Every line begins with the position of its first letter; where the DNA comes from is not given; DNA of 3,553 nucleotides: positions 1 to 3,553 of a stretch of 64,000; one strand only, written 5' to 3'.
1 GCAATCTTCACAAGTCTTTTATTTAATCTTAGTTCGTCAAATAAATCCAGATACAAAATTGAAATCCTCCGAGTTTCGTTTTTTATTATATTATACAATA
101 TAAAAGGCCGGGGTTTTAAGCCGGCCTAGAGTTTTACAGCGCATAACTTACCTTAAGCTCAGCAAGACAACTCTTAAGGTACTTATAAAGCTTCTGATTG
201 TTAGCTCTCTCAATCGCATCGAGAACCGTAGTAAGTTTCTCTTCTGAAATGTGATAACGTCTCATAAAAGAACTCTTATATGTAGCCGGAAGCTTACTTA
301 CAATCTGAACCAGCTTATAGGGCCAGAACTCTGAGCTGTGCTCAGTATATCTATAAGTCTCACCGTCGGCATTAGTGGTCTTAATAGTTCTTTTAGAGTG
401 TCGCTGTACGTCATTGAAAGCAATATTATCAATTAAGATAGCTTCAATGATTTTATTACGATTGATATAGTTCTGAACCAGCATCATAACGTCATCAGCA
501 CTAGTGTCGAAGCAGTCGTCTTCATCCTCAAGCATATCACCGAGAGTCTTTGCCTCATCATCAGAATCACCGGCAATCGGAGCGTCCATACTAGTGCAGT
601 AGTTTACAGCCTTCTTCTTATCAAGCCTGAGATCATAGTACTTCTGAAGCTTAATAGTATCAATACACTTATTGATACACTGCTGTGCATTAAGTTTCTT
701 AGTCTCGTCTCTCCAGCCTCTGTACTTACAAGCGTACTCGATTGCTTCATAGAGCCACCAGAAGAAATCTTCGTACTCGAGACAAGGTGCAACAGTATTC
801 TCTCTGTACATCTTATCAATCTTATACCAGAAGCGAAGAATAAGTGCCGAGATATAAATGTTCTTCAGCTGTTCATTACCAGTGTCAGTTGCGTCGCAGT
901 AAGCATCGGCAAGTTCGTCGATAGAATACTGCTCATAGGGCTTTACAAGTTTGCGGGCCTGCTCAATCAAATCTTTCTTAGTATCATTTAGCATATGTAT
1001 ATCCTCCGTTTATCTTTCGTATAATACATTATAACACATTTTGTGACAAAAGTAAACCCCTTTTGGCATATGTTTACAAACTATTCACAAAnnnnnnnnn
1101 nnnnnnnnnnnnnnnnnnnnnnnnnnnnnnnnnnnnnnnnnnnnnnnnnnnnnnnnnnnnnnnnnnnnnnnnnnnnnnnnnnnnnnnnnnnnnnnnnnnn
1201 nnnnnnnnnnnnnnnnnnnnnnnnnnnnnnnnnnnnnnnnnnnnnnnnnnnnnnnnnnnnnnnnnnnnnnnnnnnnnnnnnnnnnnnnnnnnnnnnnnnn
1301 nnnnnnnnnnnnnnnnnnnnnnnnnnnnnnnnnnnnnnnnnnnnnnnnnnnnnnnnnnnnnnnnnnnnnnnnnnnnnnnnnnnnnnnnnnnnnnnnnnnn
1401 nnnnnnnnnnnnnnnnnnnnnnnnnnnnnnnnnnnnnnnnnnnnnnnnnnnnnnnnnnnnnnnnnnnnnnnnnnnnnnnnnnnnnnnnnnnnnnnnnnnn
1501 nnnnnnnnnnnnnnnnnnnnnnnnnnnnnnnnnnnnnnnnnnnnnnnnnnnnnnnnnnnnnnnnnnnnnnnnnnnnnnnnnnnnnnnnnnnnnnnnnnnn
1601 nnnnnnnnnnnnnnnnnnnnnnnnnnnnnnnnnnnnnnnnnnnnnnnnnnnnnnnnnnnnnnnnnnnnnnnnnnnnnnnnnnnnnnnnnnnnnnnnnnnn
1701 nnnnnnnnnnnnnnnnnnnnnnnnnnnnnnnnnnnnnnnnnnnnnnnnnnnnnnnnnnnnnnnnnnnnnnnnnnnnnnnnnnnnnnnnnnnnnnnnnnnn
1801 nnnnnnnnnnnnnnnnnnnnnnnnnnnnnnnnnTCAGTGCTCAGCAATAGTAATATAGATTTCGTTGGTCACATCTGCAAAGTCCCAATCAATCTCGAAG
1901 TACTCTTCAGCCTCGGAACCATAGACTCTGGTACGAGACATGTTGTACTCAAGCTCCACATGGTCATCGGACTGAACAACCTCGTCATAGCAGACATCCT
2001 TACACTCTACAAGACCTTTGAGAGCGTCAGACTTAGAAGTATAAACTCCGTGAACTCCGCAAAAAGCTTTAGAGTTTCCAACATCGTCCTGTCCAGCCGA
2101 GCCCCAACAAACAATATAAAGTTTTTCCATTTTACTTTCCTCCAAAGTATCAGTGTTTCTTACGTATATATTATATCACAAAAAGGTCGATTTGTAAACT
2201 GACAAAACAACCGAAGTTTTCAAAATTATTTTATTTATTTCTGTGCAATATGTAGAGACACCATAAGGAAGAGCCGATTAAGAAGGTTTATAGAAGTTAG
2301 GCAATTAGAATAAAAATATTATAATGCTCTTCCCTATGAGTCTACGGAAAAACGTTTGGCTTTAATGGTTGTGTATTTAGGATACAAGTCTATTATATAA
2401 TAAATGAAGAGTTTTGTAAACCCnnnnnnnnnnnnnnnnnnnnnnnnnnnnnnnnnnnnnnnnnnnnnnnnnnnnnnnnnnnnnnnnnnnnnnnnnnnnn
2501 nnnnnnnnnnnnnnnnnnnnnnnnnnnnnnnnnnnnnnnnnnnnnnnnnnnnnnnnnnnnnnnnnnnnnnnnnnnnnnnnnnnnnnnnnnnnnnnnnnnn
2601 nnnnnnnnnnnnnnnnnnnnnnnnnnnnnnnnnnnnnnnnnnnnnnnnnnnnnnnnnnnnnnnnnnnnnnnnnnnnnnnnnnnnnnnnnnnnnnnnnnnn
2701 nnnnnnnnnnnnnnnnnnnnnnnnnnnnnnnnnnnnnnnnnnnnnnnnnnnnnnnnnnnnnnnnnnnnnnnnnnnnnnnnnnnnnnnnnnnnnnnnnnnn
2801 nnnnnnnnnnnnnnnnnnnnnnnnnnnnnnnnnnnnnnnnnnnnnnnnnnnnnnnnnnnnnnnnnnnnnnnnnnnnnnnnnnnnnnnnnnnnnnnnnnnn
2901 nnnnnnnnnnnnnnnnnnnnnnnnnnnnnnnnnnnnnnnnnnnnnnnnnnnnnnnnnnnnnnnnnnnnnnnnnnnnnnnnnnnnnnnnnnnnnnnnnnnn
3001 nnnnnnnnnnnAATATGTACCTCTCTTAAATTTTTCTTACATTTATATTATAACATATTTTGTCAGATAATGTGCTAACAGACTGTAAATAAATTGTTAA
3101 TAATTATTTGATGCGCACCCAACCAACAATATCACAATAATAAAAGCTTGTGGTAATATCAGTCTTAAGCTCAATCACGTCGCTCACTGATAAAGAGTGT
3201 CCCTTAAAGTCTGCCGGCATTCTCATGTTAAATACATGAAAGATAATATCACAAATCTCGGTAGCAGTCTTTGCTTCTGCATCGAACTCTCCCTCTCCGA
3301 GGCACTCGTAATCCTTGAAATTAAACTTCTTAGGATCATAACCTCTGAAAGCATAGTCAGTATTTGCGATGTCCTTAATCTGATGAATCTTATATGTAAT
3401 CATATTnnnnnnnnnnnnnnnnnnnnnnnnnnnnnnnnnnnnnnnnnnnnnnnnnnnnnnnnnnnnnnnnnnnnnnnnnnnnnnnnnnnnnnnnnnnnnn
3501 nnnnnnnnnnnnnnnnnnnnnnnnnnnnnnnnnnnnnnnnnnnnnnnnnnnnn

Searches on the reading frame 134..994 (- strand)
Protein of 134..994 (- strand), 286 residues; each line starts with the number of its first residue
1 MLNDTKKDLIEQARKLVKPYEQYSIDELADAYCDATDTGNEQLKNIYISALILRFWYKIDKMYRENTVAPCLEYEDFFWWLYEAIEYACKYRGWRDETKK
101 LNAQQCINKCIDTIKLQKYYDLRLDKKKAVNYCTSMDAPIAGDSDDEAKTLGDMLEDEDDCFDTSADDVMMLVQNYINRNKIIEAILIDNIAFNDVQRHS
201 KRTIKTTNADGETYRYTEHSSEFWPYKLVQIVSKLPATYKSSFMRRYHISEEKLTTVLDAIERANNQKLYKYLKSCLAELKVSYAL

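Call 11: search_protein_families(library=phrogs, proteins=[window:134-994:-], max_evalue=0.001)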
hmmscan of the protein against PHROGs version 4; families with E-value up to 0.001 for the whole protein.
window:134-994:- (286 aa): 1 family
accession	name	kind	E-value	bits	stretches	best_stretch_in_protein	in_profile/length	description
phrog_351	-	transcription regulation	2.7e-06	27.3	1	130-208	623-705/928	RNA polymerase sigma factor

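Call 67: search_protein_families(library=pfam, proteins=[window:134-994:-], max_evalue=0.01)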
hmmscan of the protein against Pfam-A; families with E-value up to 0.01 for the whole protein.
window:134-994:- (286 aa): 0 families

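Call 75: search_solved_structures(query=window:134-994:-, max_evalue=1)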
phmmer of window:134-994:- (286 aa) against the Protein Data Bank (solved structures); distinct sequences matched with E-value up to 1: 0.

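Call 76: search_protein_families(library=ncbifam, proteins=[window:134-994:-], max_evalue=0.01)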
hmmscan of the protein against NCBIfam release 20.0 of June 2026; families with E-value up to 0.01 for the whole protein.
window:134-994:- (286 aa): 0 families

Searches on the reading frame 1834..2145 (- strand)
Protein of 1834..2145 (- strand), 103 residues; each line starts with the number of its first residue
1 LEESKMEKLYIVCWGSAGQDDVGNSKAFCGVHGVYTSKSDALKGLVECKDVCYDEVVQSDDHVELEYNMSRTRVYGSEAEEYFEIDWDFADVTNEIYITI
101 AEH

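Call 67: search_protein_families(library=pfam, proteins=[window:1834-2145:-], max_evalue=0.01)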
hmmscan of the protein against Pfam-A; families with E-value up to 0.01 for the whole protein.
window:1834-2145:- (103 aa): 1 family
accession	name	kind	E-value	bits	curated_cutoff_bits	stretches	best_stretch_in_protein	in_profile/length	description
PF21233.3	RIOX1_C_WH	-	0.0095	16.3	27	0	56-96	49-89/129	Ribosomal oxygenase 1, C-terminal winged helix domain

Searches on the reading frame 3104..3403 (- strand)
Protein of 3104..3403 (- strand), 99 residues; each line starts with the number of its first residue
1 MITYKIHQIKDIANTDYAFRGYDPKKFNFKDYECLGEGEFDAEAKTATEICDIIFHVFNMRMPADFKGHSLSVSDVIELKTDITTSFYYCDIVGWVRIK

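Call 67: search_protein_families(library=pfam, proteins=[window:3104-3403:-], max_evalue=0.01)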
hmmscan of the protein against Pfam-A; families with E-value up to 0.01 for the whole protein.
window:3104-3403:- (99 aa): 1 family
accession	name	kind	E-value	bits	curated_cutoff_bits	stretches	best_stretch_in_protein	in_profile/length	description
PF14191.11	YodL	-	1.5e-18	68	24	1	4-98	2-96/98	YodL-like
